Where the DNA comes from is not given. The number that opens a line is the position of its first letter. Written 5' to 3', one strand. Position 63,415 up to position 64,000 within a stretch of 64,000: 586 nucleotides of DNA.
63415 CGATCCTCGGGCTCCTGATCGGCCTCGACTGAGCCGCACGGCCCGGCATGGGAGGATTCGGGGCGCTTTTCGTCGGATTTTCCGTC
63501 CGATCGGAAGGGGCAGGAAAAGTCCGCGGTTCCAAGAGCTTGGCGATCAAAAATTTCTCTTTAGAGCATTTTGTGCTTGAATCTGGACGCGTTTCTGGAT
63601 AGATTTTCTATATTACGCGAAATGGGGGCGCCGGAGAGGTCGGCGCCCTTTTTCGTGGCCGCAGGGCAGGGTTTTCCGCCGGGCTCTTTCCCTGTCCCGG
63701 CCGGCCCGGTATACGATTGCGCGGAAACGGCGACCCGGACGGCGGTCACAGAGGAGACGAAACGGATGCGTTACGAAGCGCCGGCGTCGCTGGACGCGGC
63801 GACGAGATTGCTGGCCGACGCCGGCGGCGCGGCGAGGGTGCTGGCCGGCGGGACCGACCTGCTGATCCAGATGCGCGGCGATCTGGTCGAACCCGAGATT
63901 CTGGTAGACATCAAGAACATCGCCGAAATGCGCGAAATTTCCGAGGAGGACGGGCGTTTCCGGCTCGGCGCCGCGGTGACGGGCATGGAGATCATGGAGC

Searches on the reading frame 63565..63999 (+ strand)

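Call 47: search_protein_families(library=pfam, proteins=[window:63565-63999:+], max_evalue=0.00001)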
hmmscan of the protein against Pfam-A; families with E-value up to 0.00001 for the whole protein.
window:63565-63999:+ (145 aa): 1 family
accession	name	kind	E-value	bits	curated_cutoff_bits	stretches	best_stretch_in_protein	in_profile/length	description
PF00941.27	FAD_binding_5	-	5.7e-17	62.5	27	1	67-144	2-78/170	FAD binding domain in molybdopterin dehydrogenase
